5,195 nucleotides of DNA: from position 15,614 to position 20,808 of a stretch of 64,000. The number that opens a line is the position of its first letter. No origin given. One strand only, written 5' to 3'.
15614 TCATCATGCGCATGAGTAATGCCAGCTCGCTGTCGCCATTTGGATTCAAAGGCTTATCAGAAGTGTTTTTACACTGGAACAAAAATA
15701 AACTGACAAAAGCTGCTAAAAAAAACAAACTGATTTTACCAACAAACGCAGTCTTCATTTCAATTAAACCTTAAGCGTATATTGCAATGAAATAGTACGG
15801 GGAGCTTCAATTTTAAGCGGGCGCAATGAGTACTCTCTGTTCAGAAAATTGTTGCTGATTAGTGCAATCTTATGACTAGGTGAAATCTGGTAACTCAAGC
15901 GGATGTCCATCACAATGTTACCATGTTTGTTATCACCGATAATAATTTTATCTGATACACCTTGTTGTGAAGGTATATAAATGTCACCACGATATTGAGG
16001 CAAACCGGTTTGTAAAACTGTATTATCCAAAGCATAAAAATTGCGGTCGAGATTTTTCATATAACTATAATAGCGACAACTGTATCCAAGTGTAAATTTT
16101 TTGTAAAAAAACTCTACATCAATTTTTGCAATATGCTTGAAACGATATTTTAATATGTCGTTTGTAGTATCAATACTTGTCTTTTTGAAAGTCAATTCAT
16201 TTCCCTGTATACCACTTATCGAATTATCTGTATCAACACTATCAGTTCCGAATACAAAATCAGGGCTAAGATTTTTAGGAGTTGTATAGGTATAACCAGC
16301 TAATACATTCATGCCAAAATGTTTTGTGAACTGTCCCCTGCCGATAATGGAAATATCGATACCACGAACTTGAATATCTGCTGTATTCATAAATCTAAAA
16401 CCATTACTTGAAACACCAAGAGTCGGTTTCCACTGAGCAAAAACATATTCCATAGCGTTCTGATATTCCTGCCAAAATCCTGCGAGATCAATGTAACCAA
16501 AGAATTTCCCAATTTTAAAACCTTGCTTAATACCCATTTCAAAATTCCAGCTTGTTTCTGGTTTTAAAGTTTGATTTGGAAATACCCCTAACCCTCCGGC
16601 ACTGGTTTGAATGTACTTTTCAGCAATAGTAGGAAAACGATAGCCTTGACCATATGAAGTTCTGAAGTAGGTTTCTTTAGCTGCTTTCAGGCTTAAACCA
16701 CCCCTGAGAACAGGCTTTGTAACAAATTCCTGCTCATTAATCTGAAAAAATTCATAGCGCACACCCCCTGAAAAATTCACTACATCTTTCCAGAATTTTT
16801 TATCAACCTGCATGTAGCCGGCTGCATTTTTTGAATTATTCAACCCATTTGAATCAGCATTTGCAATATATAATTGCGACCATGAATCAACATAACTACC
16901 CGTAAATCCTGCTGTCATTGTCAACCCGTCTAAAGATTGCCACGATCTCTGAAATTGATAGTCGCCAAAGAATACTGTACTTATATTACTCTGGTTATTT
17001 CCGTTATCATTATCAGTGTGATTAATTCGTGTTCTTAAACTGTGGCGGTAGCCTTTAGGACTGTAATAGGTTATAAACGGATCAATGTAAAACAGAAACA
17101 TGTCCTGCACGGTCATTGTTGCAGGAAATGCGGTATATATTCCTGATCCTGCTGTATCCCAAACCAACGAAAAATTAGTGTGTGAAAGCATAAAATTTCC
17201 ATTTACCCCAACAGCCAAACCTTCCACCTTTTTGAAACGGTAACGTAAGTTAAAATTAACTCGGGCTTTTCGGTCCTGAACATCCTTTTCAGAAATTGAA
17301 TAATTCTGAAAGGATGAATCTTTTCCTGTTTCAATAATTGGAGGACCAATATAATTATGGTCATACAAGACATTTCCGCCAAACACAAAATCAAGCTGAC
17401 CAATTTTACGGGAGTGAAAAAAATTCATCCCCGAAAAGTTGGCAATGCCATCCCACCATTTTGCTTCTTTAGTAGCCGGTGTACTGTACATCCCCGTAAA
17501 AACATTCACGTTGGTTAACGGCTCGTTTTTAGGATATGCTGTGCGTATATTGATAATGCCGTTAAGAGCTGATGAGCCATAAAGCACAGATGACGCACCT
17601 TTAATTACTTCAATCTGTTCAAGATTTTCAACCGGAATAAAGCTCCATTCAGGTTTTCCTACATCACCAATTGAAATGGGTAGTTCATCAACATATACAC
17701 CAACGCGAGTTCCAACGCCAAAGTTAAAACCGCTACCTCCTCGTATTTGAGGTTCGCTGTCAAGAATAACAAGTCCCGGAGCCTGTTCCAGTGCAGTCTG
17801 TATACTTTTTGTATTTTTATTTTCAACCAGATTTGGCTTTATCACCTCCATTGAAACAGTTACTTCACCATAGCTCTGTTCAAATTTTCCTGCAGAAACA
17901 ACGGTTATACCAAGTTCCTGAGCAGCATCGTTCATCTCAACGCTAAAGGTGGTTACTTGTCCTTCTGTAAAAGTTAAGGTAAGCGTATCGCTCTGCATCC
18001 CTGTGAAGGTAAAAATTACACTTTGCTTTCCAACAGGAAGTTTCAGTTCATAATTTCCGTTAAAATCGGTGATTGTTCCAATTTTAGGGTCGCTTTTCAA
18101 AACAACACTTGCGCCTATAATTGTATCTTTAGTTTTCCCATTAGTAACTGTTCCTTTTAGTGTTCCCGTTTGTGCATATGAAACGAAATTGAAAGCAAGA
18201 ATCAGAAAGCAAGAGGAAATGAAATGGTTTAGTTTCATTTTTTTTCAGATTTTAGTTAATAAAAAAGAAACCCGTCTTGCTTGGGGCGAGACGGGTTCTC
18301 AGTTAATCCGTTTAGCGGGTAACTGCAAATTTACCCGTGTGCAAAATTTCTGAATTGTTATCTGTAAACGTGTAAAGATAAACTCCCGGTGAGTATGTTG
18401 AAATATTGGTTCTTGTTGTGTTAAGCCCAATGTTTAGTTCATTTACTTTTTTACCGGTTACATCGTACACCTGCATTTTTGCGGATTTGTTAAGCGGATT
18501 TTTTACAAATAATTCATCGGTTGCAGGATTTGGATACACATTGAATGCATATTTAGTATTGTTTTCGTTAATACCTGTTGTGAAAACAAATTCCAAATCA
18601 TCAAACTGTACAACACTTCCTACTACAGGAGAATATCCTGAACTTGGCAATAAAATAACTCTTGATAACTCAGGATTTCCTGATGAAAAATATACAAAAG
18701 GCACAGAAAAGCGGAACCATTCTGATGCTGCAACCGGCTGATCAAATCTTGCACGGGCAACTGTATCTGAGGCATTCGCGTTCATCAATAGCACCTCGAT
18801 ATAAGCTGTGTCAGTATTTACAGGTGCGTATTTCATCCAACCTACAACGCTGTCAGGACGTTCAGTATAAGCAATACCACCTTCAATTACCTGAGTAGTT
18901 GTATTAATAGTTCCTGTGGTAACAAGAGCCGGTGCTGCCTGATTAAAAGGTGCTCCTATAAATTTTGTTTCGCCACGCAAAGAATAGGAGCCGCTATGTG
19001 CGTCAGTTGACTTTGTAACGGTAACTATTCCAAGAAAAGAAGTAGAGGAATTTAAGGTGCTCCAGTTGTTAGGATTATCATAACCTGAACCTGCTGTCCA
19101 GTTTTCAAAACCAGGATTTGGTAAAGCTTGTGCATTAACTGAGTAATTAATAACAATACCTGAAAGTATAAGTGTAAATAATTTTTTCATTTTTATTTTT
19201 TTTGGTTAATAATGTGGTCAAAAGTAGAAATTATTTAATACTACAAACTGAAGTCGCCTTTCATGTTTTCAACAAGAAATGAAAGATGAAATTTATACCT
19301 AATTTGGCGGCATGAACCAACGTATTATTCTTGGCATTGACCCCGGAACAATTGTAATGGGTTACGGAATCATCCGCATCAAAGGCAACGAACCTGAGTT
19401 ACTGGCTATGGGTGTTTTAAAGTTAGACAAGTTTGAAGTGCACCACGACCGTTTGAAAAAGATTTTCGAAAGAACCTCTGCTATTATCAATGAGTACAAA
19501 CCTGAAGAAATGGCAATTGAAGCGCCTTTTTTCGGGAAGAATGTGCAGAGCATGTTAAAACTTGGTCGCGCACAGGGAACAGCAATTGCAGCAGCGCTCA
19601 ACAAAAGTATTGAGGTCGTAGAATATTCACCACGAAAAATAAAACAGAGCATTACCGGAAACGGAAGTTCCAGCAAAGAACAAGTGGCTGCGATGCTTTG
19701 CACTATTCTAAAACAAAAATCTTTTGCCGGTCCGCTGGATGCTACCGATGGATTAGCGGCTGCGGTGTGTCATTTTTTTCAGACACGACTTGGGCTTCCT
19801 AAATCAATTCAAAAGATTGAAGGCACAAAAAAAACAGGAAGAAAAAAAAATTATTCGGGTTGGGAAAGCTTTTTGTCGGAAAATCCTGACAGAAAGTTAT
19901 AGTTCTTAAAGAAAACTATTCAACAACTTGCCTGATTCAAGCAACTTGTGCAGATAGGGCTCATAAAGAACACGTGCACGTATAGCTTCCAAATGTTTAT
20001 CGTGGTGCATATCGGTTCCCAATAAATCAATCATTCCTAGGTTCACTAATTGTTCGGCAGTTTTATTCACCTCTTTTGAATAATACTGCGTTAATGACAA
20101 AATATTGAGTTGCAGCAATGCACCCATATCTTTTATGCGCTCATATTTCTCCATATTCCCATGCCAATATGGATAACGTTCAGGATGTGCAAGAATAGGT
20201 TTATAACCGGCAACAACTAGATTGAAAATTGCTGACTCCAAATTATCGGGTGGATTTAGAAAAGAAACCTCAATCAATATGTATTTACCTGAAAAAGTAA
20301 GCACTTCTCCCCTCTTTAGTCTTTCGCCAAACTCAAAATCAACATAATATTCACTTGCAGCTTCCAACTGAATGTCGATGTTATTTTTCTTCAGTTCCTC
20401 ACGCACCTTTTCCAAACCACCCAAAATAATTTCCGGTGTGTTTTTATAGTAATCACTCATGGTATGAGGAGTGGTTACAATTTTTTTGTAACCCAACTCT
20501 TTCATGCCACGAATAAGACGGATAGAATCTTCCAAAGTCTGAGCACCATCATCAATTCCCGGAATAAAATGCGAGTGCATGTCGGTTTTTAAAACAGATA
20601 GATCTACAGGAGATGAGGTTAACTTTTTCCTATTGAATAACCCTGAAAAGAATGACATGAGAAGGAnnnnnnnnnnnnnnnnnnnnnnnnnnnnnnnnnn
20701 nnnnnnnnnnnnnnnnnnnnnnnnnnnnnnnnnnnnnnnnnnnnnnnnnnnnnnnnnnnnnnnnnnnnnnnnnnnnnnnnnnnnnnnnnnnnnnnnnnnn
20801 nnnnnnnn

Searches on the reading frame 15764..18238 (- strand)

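Call 50: search_protein_families(library=ncbifam, proteins=[window:15764-18238:-], max_evalue=0.00001)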
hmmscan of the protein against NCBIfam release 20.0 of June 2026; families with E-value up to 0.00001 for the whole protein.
window:15764-18238:- (824 aa): 23 families
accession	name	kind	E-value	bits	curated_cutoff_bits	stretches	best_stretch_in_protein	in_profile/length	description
TIGR01785.1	TonB-hemin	subfamily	3.9e-27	95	316.85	2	112-236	4-131/677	TonB-dependent heme/hemoglobin receptor family protein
TIGR01786.1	TonB-hemlactrns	subfamily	2.3e-26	92.3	323.75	2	475-658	394-591/719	TonB-dependent hemoglobin/transferrin/lactoferrin family receptor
TIGR01779.1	TonB-B12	equivalog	7.2e-23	81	599.7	1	81-251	1-171/614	TonB-dependent vitamin B12 receptor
NF050067.1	TonBEntbctnRecCfrA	equivalog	2.1e-16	59.4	1200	1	99-244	16-168/698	TonB-dependent ferric enterobactin receptor CfrA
NF007926.1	PRK10641.1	equivalog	2e-15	56.4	836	1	91-246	9-166/617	TonB-dependent vitamin B12 receptor BtuB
TIGR01783.1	TonB-siderophor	subfamily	2.2e-15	56.3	223.5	1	127-253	3-127/649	TonB-dependent siderophore receptor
NF010010.0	PRK13483.1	equivalog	4e-14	51.5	927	1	90-246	13-175/660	ligand-gated channel protein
NF010038.0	PRK13513.1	equivalog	5.1e-12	45.1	942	1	96-237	22-168/659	ligand-gated channel protein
NF010011.0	PRK13484.1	equivalog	3.1e-11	42.3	1197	1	111-240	32-165/682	IreA family TonB-dependent siderophore receptor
NF007349.0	PRK09840.1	equivalog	4.9e-11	41.4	686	1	101-243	46-184/760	catecholate siderophore receptor Fiu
TIGR01776.1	TonB-tbp-lbp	subfamily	3.7e-10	38.4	468.8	0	520-630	653-770/946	lactoferrin/transferrin family TonB-dependent receptor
NF010051.0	PRK13528.1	subfamily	6.1e-10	38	583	1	199-249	137-187/727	FepA family TonB-dependent siderophore receptor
NF007478.2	PRK10064.1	equivalog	2.4e-09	36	745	1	106-233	27-157/663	catecholate siderophore receptor CirA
NF053590.1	TonB_dep_TOL0244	equivalog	2.5e-09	36.3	645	1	111-236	13-142/604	TOL_0244 family TonB-dependent receptor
NF010048.1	PRK13524.1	subfamily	3.4e-09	35.7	493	1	199-250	141-192/744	FepA family TonB-dependent siderophore receptor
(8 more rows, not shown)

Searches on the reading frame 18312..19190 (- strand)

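Call 73: search_protein_families(library=pfam, proteins=[window:18312-19190:-], max_evalue=0.000001)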
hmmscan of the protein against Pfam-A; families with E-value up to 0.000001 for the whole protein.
window:18312-19190:- (292 aa): 1 family
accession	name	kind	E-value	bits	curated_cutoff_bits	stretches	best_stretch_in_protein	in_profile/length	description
PF18962.6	Por_Secre_tail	-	1e-13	51.8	27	1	218-282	1-69/75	Secretion system C-terminal sorting domain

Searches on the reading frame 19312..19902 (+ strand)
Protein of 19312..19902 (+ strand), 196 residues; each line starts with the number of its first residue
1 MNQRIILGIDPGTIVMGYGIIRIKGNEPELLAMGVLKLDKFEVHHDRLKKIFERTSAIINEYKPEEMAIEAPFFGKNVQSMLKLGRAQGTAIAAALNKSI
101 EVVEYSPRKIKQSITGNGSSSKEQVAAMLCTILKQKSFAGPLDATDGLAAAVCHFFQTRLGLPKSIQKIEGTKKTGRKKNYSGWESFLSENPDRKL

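Call 73: search_protein_families(library=pfam, proteins=[window:19312-19902:+], max_evalue=0.000001)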
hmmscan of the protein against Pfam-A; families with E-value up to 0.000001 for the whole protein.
window:19312-19902:+ (196 aa): 1 family
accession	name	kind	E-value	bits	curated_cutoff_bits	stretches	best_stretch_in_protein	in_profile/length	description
PF02075.23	RuvC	-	1.7e-43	148.5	22.2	1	6-154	1-148/148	Crossover junction endodeoxyribonuclease RuvC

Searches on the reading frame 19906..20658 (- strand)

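Call 73: search_protein_families(library=pfam, proteins=[window:19906-20658:-], max_evalue=0.000001)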
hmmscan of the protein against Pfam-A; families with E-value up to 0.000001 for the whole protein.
window:19906-20658:- (250 aa): 1 family
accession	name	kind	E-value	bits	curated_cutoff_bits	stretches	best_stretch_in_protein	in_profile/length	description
PF19567.5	CpsB_CapC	-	5.5e-45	154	27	1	25-222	2-200/234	Capsular polysaccharide synthesis, CpsB/CapC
